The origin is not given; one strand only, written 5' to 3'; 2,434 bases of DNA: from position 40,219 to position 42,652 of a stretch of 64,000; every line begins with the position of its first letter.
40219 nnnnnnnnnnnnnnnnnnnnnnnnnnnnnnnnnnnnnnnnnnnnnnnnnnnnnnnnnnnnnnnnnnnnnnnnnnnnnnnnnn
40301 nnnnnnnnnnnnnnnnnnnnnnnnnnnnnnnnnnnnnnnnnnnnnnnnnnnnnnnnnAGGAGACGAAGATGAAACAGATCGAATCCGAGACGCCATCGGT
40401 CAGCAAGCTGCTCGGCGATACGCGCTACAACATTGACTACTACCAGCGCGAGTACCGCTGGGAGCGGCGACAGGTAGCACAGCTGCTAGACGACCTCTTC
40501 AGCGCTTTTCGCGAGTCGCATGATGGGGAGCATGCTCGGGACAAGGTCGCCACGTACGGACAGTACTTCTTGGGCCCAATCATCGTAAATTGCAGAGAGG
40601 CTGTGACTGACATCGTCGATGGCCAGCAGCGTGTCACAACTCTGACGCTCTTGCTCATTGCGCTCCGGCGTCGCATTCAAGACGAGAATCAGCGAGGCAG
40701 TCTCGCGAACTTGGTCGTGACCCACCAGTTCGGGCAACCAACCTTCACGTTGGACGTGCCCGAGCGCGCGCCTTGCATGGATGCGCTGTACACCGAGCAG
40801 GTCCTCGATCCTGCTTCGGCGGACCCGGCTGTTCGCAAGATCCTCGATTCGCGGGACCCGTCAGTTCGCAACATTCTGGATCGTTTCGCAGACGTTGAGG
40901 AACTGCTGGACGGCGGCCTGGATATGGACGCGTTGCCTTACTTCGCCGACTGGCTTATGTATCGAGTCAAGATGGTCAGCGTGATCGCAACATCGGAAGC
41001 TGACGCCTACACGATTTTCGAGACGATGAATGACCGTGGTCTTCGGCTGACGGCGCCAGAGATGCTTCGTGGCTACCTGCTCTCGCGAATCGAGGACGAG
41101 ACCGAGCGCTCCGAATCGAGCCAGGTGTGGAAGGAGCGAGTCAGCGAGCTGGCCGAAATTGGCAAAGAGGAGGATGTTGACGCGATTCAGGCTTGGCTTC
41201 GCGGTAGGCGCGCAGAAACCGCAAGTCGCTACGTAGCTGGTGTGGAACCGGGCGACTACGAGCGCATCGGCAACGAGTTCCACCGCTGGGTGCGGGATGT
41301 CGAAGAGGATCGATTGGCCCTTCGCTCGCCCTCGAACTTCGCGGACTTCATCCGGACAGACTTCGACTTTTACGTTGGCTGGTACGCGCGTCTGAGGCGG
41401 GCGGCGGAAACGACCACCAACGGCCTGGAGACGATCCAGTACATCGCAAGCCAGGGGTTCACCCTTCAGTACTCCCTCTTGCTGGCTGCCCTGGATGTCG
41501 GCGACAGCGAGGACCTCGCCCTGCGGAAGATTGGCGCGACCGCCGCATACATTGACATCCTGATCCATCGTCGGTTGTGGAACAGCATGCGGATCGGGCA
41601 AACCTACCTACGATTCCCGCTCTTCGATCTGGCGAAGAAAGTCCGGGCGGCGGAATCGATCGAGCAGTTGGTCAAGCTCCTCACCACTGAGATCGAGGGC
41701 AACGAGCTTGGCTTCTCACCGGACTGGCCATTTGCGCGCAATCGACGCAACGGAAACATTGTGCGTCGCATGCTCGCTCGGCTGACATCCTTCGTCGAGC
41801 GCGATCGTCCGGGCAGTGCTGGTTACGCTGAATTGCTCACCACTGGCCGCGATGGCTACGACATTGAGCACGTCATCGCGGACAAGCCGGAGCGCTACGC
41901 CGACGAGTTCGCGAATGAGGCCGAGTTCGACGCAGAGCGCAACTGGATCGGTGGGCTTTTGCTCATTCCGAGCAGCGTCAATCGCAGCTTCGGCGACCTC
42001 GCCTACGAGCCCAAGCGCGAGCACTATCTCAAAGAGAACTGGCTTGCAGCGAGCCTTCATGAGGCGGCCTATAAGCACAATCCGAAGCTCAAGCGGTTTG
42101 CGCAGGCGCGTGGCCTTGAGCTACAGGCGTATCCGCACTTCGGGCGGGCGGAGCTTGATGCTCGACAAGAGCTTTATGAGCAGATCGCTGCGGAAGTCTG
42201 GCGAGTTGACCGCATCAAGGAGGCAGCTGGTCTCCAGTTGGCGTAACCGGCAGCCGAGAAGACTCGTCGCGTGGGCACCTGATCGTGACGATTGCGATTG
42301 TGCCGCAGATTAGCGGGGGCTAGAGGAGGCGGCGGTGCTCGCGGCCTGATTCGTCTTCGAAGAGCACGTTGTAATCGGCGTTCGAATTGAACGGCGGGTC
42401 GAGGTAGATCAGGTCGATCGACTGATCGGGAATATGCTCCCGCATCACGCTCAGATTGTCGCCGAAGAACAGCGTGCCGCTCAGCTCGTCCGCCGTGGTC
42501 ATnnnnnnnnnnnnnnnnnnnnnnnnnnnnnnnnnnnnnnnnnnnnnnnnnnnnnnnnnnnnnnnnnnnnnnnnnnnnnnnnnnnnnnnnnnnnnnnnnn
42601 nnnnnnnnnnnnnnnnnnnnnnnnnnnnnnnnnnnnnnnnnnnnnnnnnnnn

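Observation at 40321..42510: GmrSD-like type IV restriction gene inserted between 38-bp direct repeats that duplicate the 3' end of the thiS-like gene, next to a decapitated MTase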

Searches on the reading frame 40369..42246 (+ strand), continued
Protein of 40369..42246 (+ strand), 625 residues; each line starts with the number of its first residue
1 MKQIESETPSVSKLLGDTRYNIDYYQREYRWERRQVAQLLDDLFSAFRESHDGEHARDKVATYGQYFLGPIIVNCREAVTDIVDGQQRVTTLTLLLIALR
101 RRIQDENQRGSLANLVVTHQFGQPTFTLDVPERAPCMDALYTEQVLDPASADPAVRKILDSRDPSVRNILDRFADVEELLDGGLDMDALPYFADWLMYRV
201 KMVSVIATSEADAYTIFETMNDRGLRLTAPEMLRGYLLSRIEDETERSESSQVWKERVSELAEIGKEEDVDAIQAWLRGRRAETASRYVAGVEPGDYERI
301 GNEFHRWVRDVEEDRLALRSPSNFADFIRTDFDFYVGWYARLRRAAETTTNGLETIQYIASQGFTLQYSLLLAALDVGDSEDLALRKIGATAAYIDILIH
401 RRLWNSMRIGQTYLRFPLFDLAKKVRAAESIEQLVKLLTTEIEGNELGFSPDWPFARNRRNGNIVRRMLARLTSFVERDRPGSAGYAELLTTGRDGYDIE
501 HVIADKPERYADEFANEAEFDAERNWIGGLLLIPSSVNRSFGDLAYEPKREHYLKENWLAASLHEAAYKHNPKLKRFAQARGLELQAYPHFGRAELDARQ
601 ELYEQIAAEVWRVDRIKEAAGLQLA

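Call 73: fold_search(model_id=the predicted structure, library=pdb)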
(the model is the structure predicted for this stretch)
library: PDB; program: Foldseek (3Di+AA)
matches with E <= 10: 66; with E <= 0.001: 7
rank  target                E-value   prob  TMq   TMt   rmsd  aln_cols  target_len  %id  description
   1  7drs_A                9.6e-14  1.00  0.36  0.30  20.3       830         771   16  Structure of SspE_40224 (released 2022-06-29)
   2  7drr_A                7.2e-13  1.00  0.32  0.27  20.4       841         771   16  Structure of SspE-R100A protein (released 2022-06-29)
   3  9jfl_A                1.3e-10  1.00  0.51  0.53   8.9       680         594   14  Molecular basis of the phosphorothioation-sensing antiphage defence system DndBCDE-DndI (released 2024-12-11)
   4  6jiv_C                8.6e-09  1.00  0.26  0.28  19.6       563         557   16  SspE crystal structure (released 2020-03-25)
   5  7p9k_A                6.5e-08  1.00  0.27  0.28  22.4       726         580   11  BrxU, GmrSD-family Type IV restriction enzyme (released 2021-12-08)
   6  6jiv_A                1.4e-07  1.00  0.25  0.27  21.0       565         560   16  SspE crystal structure (released 2020-03-25)
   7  7p9m_B                7.1e-06  1.00  0.25  0.27  22.2       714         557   13  BrxU, GmrSD-family Type IV restriction enzyme (released 2021-12-08)
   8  7dri_B                1.9e-03  1.00  0.33  0.42  10.1       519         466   15  Structure of SspE_CTD_41658 (released 2022-06-29)
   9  7lkp_A                1.6e+00  0.02  0.06  0.03  29.4       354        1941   13  Structure of ATP-free human ABCA4 (released 2021-03-03)
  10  7php_A                1.8e+00  0.02  0.10  0.12  24.7       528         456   11  Structure of Multidrug and Toxin Compound Extrusion (MATE) transporter NorM by NabFab-fiducial assisted cryo-EM (released 2021-09-01)
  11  1rss                  2.4e+00  0.14  0.09  0.27  12.2       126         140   17  RIBOSOMAL PROTEIN S7 FROM THERMUS THERMOPHILUS (released 1998-02-11)
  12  1tr2_B                2.9e+00  0.02  0.09  0.07  27.3       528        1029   11  Crystal structure of human full-length vinculin (residues 1-1066) (released 2005-11-15)
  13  3aq0_H                3.1e+00  0.02  0.09  0.13  23.6       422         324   12  Ligand-bound form of Arabidopsis medium/long-chain length prenyl pyrophosphate synthase (surface polar residue mutant) (released 2011-01-19)
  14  5mdv_l                3.2e+00  0.13  0.09  0.26  12.6       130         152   18  Structure of ArfA and RF2 bound to the 70S ribosome (accommodated state) (released 2016-12-14)
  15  7tdt                  3.5e+00  0.01  0.07  0.04  32.3       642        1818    9  Cryo-EM structure of nanodisc-embedded human ABCA1 (released 2023-03-29)
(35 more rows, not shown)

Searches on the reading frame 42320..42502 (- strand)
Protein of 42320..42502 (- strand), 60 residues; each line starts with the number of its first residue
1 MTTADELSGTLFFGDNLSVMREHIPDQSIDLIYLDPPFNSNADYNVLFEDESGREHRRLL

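Call 7: search_protein_families(library=pfam, proteins=[window:42320-42502:-], max_evalue=0.01)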
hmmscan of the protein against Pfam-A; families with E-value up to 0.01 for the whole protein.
window:42320-42502:- (60 aa): 1 family
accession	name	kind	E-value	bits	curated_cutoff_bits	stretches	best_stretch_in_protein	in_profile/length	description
PF03602.21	Cons_hypoth95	-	0.0026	17.9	24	1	15-47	99-132/182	Conserved hypothetical protein 95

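Call 8: search_protein_families(library=padloc, proteins=[window:42320-42502:-], max_evalue=0.01)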
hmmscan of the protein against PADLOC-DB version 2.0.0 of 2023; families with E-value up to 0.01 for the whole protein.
window:42320-42502:- (60 aa): 28 families (the best 25 are shown)
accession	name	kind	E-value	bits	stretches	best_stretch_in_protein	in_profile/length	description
PDLC03299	MTase_II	-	6.1e-08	30.5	1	4-51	10-56/296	Type II methyltransferase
PDLC03238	MTase_II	-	4.1e-07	27.4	1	9-51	124-165/428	Type II methyltransferase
PDLC03321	MTase_II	-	5.9e-07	26.9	1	9-42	14-46/245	Type II methyltransferase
PDLC03641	MTase_III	-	1.2e-05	22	1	11-46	107-144/657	Type III methyltransferase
PDLC03353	MTase_II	-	1.8e-05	22.4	1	8-45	8-44/260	Type II methyltransferase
PDLC03216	MTase_II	-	2e-05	21.7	1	6-47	9-49/364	Type II methyltransferase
PDLC03339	MTase_II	-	2e-05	21.6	1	12-43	7-37/399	Type II methyltransferase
PDLC03300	MTase_II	-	2.7e-05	21.4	1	6-41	9-43/302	Type II methyltransferase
PDLC03354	MTase_II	-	3.6e-05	21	1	8-46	60-102/425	Type II methyltransferase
PDLC03738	oMTase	-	0.00013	18.8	1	11-45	23-56/376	orphan methyltransferase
PDLC03634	MTase_III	-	0.00016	18.7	1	13-44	99-132/621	Type III methyltransferase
PDLC02541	PglX|PglXI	-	0.00021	17.5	1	17-45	482-510/919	PglXI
PDLC03371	MTase_II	-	0.00039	18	1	8-43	10-45/260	Type II methyltransferase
PDLC03228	MTase_II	-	0.00045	18.1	1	11-54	4-40/227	Type II methyltransferase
PDLC03296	MTase_II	-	0.00053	17.4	1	8-43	7-43/336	Type II methyltransferase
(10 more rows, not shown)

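Call 23: find_encoding_contigs(protein=window:42320-42502:-, flank=10000, max_places=10)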
Protein window:42320-42502:- (60 aa): no gene with exactly this product is on record in the collection.
